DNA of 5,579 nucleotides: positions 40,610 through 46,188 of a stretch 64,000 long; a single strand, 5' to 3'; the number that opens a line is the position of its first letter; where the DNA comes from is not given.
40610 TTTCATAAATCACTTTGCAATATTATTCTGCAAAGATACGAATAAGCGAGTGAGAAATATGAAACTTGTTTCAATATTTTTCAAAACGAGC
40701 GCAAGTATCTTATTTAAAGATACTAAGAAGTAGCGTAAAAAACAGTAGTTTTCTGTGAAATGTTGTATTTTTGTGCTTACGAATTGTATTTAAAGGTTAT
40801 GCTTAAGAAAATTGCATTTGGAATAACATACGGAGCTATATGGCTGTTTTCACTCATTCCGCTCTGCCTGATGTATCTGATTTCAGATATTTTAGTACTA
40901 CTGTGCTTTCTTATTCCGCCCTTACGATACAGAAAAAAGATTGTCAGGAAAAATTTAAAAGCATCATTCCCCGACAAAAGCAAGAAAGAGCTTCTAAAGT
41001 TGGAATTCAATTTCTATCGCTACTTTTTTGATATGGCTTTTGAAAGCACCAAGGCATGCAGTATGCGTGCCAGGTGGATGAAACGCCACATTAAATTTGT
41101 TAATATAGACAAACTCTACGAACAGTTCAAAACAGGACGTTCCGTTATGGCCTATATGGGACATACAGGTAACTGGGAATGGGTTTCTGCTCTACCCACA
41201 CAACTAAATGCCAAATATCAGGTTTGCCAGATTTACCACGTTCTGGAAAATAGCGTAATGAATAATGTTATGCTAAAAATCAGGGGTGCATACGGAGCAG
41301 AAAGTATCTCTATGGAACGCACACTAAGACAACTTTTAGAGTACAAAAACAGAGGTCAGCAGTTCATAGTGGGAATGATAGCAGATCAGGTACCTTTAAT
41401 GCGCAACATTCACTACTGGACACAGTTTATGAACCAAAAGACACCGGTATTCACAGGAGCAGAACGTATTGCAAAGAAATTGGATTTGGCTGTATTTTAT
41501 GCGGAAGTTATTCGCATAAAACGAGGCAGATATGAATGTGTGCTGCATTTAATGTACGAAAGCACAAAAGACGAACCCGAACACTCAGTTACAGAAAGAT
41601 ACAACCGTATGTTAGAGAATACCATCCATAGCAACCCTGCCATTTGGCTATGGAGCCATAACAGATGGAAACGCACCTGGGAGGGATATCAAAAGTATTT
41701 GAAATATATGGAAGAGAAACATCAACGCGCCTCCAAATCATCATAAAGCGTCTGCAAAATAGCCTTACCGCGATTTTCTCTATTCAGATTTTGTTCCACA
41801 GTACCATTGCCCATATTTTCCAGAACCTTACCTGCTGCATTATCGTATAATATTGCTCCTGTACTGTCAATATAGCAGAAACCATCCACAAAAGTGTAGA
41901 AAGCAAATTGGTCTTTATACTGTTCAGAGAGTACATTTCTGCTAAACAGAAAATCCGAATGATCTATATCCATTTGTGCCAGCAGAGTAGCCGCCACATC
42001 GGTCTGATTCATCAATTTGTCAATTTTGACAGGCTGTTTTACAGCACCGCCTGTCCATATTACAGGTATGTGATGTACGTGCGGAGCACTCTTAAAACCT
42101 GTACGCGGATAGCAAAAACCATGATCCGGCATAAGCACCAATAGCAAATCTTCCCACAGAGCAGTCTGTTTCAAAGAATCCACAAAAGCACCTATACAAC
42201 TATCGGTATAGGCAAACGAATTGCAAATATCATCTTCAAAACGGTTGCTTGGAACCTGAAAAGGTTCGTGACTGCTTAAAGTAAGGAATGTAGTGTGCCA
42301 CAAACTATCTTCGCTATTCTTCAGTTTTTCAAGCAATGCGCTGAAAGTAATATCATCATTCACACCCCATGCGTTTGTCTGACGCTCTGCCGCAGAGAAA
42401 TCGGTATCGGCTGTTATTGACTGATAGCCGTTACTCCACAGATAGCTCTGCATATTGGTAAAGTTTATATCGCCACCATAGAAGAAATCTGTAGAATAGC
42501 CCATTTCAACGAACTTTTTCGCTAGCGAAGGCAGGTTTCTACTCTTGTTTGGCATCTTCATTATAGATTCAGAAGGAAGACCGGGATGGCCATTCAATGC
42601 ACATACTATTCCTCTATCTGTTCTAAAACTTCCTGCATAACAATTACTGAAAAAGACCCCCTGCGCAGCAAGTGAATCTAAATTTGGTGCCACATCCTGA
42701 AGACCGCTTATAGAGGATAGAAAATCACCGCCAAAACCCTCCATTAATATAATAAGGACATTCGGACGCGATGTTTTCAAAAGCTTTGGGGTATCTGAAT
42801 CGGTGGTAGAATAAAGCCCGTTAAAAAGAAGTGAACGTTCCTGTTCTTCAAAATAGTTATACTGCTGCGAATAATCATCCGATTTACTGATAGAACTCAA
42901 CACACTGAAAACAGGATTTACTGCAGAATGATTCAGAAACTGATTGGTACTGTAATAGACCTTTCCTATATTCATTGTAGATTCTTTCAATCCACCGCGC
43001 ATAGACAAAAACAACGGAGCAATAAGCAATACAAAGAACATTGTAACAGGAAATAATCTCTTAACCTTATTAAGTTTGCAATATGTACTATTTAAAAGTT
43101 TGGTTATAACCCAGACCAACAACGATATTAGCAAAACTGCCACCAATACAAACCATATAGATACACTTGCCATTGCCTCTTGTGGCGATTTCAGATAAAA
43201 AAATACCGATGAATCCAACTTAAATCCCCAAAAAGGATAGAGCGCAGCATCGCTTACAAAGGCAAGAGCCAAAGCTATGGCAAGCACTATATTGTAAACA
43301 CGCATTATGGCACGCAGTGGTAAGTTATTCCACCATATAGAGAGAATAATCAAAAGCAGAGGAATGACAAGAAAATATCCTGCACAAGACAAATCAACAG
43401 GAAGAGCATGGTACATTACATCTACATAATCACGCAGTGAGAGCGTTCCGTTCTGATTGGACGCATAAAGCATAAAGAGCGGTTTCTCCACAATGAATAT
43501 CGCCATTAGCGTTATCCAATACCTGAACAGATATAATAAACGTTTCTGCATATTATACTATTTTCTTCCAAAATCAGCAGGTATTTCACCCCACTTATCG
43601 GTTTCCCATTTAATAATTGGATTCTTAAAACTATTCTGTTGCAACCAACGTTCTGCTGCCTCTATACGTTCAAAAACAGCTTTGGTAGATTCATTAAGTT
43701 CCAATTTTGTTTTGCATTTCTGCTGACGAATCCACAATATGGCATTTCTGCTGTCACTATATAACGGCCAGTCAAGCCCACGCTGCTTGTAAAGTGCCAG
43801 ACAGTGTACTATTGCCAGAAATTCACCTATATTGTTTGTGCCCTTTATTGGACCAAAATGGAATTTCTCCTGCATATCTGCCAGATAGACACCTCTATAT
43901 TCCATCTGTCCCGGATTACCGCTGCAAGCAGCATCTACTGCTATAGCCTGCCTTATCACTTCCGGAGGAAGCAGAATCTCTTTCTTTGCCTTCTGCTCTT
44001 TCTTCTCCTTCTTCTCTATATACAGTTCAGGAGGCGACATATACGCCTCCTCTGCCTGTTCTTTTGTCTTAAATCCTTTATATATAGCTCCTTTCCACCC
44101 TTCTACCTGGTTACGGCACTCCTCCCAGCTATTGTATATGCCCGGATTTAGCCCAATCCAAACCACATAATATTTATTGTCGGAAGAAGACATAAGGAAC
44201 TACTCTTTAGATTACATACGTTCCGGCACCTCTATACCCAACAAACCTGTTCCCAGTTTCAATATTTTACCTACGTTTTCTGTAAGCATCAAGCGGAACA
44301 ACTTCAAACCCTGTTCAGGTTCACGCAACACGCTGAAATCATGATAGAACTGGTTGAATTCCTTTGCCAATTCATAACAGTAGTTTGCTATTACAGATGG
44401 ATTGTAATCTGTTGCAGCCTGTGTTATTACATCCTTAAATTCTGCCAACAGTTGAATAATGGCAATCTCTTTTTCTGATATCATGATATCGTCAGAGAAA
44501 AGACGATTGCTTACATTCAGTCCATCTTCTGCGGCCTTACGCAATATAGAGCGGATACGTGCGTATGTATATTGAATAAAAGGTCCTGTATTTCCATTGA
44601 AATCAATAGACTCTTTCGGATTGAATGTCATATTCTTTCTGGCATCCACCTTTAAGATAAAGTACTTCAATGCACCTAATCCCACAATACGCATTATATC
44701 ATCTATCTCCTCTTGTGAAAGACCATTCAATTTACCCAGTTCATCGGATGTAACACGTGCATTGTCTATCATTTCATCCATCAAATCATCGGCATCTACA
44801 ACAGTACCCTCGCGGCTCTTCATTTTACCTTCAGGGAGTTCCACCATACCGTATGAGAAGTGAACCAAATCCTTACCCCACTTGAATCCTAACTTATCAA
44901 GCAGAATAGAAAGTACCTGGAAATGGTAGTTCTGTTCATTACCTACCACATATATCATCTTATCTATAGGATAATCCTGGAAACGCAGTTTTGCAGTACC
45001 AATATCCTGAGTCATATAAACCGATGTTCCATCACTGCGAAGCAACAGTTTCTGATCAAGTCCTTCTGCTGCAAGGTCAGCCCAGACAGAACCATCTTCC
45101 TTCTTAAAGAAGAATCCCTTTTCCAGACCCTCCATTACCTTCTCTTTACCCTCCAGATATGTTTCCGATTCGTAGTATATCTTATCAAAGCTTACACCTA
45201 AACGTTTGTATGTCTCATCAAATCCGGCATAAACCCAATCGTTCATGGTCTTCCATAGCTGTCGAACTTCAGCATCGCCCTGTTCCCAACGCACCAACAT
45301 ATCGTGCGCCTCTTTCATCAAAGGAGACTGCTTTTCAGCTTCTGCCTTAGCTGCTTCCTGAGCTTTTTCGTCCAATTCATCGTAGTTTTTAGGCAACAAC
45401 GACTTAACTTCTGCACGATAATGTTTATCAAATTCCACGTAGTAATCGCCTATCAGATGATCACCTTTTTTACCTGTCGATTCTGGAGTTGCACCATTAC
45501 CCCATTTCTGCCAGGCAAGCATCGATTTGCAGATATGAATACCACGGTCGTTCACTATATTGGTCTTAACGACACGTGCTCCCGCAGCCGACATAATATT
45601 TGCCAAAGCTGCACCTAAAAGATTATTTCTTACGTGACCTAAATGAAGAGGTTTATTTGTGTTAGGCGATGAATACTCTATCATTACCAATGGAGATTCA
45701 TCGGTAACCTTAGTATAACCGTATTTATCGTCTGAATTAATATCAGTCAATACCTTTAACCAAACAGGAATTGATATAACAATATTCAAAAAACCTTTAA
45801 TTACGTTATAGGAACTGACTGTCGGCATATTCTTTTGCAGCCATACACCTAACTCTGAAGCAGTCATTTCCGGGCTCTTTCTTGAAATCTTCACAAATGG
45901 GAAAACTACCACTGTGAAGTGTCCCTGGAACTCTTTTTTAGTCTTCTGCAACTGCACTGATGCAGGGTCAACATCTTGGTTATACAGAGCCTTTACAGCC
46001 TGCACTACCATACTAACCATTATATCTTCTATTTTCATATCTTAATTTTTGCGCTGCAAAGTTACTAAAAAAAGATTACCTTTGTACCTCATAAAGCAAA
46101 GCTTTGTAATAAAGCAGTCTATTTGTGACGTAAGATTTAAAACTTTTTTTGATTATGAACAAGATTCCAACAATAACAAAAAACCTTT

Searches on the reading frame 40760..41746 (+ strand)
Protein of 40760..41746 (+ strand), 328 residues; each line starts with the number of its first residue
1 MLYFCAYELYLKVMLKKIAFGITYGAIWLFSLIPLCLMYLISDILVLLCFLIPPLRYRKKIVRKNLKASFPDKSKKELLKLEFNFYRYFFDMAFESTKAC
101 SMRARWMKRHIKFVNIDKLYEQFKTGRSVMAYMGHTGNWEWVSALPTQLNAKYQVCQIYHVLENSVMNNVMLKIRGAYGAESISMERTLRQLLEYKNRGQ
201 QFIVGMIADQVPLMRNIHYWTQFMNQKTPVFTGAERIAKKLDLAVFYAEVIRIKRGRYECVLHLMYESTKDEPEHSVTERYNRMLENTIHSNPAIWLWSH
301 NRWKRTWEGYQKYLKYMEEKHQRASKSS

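Call 18: search_protein_families(library=pfam, proteins=[window:40760-41746:+], max_evalue=0.001)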
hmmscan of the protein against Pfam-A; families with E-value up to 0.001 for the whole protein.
window:40760-41746:+ (328 aa): 1 family
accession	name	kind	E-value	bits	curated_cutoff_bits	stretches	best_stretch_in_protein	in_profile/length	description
PF03279.18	Lip_A_acyltrans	-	3.3e-28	99.2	22.3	1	25-305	21-295/295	Bacterial lipid A biosynthesis acyltransferase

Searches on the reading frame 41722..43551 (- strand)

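Call 18: search_protein_families(library=pfam, proteins=[window:41722-43551:-], max_evalue=0.001)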
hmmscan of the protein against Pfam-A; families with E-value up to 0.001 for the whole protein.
window:41722-43551:- (609 aa): 3 families
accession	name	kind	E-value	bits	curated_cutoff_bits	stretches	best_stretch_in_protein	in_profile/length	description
PF00884.28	Sulfatase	-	9.2e-33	114.3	25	1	263-529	1-301/301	Sulfatase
PF01663.27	Phosphodiest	-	2.1e-05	24.8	23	0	436-479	175-221/342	Type I phosphodiesterase / nucleotide pyrophosphatase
PF11893.13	DUF3413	-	0.00057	19.6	27.1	1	55-176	52-175/248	Domain of unknown function (DUF3413)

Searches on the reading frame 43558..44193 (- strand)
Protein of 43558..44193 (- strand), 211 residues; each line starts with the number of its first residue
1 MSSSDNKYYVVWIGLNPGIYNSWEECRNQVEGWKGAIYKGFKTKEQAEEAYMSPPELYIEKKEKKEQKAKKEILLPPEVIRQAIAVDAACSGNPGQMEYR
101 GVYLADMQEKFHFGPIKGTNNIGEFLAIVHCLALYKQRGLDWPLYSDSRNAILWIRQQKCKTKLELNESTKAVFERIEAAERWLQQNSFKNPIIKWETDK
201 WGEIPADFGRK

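Call 18: search_protein_families(library=pfam, proteins=[window:43558-44193:-], max_evalue=0.001)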
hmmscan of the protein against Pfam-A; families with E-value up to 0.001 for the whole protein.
window:43558-44193:- (211 aa): 2 families
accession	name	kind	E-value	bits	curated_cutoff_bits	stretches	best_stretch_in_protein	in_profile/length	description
PF01693.22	Cauli_VI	-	1.2e-19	70.7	21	1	7-50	1-44/44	Ribonuclease H1 N-terminal domain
PF00075.30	RNase_H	-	6.9e-06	26.7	25.8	1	84-175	6-98/141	RNase H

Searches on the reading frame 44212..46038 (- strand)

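Call 18: search_protein_families(library=pfam, proteins=[window:44212-46038:-], max_evalue=0.001)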
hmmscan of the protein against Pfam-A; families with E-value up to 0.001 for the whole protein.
window:44212-46038:- (608 aa): 3 families
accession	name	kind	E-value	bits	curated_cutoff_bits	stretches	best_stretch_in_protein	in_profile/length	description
PF00750.26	tRNA-synt_1d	-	1.4e-48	166.2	23.3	1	109-472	13-347/349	tRNA synthetases class I (R), catalytic domain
PF05746.21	DALR_1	-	1e-31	109.9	22.3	1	488-608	1-117/117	DALR anticodon binding domain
PF03485.21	Arg_tRNA_synt_N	-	0.00027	21.9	21.5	1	10-87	6-84/85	Arginyl tRNA synthetase N terminal domain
